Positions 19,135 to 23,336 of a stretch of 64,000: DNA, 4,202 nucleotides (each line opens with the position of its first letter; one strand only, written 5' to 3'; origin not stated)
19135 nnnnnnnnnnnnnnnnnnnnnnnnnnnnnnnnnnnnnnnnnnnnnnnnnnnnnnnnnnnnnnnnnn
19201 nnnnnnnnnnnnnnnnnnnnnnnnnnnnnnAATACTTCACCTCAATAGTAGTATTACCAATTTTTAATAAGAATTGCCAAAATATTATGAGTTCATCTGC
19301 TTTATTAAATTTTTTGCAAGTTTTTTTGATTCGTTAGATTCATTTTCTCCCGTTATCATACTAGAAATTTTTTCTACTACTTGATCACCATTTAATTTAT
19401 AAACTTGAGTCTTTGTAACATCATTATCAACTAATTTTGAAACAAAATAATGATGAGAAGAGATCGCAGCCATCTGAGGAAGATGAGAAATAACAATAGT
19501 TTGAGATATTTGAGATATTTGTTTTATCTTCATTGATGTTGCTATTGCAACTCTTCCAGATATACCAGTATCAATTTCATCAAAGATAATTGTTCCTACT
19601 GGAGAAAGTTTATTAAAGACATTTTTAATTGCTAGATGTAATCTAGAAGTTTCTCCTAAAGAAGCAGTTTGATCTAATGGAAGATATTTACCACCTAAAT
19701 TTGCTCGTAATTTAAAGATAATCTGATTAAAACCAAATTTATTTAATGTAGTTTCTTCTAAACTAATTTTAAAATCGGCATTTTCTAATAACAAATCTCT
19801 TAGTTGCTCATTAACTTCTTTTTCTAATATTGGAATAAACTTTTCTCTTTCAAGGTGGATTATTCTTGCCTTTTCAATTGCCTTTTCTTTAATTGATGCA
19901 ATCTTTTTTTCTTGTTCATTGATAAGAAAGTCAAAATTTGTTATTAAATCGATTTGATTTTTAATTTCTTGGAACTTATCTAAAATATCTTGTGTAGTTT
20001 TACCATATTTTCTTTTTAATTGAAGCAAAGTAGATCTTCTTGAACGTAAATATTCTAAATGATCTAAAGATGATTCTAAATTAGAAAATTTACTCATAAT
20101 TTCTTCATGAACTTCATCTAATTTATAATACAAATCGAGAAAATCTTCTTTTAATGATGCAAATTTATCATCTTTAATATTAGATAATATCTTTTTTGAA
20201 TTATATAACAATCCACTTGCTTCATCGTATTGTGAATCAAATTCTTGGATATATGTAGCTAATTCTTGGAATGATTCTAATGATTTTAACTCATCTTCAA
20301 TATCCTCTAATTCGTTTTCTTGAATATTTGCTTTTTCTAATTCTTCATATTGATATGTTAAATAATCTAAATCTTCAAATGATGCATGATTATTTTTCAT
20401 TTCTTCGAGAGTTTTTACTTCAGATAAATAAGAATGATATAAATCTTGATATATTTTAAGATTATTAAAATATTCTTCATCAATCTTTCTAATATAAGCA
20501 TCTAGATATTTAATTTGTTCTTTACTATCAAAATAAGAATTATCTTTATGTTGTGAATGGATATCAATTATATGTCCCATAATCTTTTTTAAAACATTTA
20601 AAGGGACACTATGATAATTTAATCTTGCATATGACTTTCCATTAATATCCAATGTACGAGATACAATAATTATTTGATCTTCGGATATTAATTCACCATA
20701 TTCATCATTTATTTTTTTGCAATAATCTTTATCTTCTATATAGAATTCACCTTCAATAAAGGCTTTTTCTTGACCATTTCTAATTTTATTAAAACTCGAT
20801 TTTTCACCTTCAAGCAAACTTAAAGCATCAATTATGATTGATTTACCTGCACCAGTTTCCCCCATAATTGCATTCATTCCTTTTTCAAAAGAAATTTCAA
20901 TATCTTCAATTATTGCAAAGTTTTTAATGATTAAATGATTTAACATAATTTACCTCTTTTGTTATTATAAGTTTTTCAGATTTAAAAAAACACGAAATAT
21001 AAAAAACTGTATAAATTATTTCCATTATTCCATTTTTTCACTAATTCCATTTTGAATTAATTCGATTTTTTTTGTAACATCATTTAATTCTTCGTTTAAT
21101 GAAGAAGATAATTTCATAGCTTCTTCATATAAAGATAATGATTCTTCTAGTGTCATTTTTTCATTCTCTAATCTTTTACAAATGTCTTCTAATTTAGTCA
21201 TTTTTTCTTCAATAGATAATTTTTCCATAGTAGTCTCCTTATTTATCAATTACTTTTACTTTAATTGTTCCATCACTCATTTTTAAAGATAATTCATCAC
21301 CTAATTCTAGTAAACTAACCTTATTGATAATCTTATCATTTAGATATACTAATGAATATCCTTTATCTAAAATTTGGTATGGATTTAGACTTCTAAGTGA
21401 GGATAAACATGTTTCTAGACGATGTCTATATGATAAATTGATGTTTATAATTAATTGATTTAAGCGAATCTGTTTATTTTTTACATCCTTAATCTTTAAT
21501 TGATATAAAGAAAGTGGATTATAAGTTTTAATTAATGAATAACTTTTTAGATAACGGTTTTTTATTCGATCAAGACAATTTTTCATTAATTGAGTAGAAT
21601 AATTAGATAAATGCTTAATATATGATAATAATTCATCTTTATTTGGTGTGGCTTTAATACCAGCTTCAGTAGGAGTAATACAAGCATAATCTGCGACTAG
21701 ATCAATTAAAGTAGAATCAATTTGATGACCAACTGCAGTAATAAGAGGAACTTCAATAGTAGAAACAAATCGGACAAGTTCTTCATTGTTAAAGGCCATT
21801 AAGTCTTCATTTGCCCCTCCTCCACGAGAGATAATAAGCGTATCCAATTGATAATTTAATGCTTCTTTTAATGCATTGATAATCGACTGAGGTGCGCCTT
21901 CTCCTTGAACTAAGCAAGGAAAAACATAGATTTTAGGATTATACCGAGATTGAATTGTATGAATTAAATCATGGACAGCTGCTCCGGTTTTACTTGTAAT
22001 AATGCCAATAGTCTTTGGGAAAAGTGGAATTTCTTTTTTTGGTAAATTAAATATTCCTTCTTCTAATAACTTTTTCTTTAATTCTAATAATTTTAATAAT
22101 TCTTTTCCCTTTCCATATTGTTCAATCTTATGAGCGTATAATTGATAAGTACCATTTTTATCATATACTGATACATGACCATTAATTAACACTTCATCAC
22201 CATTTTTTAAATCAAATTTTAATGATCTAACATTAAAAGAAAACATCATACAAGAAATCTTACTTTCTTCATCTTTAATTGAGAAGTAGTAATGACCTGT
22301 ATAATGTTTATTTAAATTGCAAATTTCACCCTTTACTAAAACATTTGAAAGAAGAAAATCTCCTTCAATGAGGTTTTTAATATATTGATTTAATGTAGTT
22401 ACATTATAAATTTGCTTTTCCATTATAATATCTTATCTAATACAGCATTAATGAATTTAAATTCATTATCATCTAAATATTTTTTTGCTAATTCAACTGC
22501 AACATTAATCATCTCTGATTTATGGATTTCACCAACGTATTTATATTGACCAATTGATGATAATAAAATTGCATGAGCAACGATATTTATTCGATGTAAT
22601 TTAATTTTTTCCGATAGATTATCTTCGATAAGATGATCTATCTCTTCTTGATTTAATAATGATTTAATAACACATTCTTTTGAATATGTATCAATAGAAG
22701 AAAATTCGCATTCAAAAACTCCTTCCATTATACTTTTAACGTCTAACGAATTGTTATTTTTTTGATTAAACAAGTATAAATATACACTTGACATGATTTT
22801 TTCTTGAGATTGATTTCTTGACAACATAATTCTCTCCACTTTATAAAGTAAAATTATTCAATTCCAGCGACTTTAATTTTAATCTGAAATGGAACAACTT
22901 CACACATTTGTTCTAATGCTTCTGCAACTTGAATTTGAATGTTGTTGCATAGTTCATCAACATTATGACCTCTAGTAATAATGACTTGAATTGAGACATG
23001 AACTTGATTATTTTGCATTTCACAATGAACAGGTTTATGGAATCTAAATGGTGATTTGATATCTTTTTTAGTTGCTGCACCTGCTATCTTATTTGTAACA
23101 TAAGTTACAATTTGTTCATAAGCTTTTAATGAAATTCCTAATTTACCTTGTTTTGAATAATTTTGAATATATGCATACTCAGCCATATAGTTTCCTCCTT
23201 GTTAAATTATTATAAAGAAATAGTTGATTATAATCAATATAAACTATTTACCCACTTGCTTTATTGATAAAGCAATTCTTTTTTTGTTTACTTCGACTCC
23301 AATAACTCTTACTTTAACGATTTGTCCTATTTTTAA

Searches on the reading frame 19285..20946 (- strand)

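Call 12: search_protein_families(library=pfam, proteins=[window:19285-20946:-])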
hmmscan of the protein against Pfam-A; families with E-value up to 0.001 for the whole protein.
window:19285-20946:- (553 aa): 4 families
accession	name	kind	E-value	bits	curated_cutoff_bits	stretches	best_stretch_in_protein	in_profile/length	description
PF02463.25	SMC_N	-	2.6e-14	53.6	40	1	1-503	1-212/220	RecF/RecN/SMC N terminal domain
PF13476.12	AAA_23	-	6.3e-12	47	27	1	5-224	2-197/201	AAA domain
PF13555.12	AAA_29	-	7.1e-06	26.1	27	1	11-55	10-57/61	P-loop containing region of AAA domain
PF13175.12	AAA_15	-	8.2e-05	22.8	32.1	1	1-426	1-300/374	AAA ATPase domain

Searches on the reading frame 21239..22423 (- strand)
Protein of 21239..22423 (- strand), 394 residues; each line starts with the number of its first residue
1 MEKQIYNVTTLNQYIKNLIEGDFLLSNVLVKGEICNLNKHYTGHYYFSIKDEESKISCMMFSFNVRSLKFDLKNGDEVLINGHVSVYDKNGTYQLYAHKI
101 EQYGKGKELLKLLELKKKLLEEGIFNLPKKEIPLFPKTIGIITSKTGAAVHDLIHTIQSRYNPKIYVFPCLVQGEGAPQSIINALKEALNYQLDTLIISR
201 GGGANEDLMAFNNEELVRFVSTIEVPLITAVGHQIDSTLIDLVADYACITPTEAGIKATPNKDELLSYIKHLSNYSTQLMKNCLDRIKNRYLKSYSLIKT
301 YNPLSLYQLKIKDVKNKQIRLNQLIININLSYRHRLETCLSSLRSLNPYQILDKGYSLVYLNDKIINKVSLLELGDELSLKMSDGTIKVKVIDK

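Call 37: search_protein_families(library=ncbifam, proteins=[window:21239-22423:-], max_evalue=0.00001)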
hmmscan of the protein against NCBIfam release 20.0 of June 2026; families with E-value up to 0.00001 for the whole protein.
window:21239-22423:- (394 aa): 1 family
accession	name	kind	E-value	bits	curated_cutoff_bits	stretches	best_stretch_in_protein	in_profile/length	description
TIGR00237.1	xseA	equivalog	2.9e-120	402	180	1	8-391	2-388/389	exodeoxyribonuclease VII large subunit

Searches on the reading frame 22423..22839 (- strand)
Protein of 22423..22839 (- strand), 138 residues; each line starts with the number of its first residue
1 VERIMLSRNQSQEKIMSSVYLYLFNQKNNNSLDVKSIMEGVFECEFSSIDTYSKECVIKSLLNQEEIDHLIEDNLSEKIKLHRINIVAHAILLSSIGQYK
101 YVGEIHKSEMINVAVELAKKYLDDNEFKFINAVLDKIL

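Call 37: search_protein_families(library=ncbifam, proteins=[window:22423-22839:-], max_evalue=0.00001)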
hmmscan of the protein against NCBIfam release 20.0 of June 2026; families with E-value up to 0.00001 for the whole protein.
window:22423-22839:- (138 aa): 3 families
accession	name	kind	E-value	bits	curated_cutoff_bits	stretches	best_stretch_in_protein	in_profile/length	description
TIGR01951.1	nusB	equivalog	4.6e-21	75.5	88.35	1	8-137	2-127/131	transcription antitermination factor NusB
NF001223.0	PRK00202.1-1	equivalog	6.9e-12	45.6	131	1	12-137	13-140/146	transcription antitermination factor NusB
NF011494.0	PRK14902.1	equivalog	2.8e-07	29.7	319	1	55-137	46-125/444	16S rRNA (cytosine(967)-C(5))-methyltransferase RsmB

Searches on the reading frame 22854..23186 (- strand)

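Call 37: search_protein_families(library=ncbifam, proteins=[window:22854-23186:-], max_evalue=0.00001)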
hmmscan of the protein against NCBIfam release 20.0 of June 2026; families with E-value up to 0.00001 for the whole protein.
window:22854-23186:- (110 aa): 0 families

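Call 48: search_protein_families(library=pfam, proteins=[window:22854-23186:-], max_evalue=0.01)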
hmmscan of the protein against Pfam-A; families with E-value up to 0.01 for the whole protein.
window:22854-23186:- (110 aa): 1 family
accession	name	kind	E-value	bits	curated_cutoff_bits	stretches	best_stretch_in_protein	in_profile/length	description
PF03780.18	Asp23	-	1.5e-09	38.7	28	1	13-109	2-107/108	Asp23 family, cell envelope-related function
